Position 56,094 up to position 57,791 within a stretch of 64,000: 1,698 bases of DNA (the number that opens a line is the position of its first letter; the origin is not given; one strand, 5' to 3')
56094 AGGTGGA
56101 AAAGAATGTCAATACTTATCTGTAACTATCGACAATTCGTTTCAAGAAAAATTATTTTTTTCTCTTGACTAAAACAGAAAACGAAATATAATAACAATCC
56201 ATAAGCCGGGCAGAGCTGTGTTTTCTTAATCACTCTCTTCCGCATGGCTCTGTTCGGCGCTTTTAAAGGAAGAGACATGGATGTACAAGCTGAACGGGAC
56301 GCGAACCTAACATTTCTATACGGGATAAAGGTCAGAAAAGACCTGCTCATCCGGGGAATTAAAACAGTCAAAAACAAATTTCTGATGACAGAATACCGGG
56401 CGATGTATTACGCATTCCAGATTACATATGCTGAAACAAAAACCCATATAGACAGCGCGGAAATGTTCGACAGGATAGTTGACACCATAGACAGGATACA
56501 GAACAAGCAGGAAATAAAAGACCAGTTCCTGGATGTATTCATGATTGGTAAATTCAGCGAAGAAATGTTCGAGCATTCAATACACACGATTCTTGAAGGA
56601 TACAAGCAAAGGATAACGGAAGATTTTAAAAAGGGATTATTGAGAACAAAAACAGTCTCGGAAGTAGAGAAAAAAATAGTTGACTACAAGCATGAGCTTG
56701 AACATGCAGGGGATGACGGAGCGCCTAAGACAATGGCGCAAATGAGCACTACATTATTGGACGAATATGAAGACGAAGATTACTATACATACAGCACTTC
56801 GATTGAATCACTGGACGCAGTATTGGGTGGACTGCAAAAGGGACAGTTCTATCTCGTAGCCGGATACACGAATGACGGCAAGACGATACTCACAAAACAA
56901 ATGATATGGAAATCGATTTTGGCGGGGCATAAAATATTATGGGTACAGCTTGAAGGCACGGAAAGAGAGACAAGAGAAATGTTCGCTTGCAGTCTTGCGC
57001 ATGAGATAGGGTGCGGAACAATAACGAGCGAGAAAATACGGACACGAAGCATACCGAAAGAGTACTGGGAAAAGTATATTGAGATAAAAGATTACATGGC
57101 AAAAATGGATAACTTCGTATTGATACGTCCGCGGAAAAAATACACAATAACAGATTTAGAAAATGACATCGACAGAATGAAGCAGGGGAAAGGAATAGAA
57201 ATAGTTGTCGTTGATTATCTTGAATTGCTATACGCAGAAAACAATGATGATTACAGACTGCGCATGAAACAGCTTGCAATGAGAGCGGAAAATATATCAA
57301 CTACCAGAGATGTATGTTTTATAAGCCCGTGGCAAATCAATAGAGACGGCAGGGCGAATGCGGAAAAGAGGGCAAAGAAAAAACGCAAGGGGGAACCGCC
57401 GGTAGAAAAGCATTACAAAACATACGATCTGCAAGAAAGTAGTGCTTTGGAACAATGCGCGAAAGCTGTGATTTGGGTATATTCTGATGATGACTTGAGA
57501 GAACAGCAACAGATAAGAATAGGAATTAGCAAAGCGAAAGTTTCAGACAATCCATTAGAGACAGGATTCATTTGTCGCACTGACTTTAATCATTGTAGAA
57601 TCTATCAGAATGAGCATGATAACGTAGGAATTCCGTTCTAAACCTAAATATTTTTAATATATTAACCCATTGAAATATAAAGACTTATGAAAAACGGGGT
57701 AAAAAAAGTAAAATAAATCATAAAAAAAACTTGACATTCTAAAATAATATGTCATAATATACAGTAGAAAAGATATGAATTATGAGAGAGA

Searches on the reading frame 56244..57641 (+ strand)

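Call 16: search_protein_families(library=pfam, proteins=[window:56244-57641:+], max_evalue=0.001)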
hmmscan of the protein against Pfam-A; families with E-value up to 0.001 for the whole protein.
window:56244-57641:+ (465 aa): 4 families
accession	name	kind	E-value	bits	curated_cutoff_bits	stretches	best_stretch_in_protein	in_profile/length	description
PF03796.21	DnaB_C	-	3.2e-24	86.1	27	1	184-428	3-231/255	DnaB-like helicase C terminal domain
PF06745.19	ATPase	-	3.2e-11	43.5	26.6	1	184-354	2-157/231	KaiC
PF20307.4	divDNAB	-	1e-06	28.2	26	1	298-374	180-259/356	Divergent DnaB-like ATPase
PF13481.12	AAA_25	-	0.00045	20.3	27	0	183-355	15-180/195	AAA domain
